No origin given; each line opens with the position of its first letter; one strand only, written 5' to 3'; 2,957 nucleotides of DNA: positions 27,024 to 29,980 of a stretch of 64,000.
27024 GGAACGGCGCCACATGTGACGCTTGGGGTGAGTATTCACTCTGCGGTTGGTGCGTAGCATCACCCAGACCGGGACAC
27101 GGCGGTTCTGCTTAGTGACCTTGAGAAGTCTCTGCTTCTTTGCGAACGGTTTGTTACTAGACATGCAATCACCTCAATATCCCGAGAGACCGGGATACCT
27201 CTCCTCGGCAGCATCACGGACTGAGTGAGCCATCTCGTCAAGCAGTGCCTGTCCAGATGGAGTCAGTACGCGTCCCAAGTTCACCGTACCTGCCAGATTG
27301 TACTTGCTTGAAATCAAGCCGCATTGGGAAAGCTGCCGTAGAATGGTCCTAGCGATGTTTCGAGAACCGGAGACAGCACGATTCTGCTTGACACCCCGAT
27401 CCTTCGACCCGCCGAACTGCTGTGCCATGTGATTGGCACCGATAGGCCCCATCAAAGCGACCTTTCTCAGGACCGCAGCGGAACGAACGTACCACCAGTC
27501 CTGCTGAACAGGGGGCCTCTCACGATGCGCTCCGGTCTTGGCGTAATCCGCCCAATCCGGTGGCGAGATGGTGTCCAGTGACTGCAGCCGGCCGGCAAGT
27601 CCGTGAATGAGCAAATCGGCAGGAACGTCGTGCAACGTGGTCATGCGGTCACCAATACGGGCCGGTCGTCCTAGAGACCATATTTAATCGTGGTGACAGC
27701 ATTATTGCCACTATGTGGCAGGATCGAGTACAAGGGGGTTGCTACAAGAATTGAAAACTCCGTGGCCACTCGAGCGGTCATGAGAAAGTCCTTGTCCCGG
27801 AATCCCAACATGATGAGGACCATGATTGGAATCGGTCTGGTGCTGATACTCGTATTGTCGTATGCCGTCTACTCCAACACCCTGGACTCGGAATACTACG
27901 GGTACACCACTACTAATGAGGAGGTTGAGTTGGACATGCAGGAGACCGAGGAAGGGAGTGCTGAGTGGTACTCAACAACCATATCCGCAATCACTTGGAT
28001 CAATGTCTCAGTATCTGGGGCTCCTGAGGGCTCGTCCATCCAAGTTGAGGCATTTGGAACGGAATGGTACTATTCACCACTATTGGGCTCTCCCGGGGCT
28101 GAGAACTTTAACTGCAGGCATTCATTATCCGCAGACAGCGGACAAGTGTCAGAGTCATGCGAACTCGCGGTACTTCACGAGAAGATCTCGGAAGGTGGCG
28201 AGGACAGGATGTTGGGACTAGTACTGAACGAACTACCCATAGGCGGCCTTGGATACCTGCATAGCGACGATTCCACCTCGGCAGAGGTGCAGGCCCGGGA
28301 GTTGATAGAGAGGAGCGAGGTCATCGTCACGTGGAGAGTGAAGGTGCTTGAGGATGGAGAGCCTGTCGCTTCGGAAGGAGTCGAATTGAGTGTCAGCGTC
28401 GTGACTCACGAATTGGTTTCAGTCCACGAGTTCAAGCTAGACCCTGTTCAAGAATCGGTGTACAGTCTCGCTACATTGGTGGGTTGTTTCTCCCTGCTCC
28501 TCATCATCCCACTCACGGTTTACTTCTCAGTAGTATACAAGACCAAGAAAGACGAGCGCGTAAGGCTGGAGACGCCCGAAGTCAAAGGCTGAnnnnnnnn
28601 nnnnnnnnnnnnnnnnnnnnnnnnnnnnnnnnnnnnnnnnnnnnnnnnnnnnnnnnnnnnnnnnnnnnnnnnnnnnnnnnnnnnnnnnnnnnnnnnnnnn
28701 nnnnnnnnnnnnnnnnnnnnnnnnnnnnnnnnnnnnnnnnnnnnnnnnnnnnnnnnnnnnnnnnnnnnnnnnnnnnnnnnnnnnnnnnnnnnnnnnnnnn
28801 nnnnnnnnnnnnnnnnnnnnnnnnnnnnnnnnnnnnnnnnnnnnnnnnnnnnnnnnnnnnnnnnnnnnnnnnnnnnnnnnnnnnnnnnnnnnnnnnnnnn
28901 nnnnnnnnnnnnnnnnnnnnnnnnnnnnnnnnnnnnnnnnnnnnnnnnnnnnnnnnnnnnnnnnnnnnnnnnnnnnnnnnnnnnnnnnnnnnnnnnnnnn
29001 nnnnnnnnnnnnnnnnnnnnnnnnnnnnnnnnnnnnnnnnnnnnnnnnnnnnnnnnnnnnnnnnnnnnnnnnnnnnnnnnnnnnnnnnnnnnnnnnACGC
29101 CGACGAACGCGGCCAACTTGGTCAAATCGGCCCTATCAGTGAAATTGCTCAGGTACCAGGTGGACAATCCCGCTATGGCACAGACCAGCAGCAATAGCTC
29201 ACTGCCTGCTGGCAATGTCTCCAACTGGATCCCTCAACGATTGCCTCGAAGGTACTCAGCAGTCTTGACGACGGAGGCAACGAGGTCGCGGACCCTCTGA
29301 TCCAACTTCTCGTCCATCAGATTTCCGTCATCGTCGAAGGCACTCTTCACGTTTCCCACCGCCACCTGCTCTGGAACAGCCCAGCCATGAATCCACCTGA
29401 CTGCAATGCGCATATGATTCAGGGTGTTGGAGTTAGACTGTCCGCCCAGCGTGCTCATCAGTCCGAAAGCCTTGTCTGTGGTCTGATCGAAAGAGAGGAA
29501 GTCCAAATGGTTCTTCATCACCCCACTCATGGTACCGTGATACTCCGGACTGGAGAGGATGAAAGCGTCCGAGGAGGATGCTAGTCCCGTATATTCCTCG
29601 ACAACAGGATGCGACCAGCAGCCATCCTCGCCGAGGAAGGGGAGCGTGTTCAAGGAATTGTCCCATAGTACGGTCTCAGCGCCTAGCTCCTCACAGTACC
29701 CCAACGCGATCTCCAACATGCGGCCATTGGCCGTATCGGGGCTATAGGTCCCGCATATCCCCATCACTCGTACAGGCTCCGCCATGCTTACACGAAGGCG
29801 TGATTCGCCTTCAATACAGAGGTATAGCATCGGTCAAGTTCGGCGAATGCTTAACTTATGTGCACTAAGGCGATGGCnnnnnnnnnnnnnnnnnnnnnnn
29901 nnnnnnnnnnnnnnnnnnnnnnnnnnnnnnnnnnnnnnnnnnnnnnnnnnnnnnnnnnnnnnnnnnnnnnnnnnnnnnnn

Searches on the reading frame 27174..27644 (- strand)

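Call 47: search_protein_families(library=pfam, proteins=[window:27174-27644:-], max_evalue=0.001)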
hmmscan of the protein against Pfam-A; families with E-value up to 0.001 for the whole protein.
window:27174-27644:- (156 aa): 1 family
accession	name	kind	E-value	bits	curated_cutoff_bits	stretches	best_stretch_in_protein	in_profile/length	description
PF01090.25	Ribosomal_S19e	-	1.2e-44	151.7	29.4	1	3-143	1-135/137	Ribosomal protein S19e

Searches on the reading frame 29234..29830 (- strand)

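Call 47: search_protein_families(library=pfam, proteins=[window:29234-29830:-], max_evalue=0.001)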
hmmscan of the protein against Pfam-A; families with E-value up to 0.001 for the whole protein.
window:29234-29830:- (198 aa): 1 family
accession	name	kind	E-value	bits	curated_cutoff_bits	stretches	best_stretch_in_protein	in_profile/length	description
PF03358.20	FMN_red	-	7.2e-25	87.8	24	1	21-161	2-150/152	NADPH-dependent FMN reductase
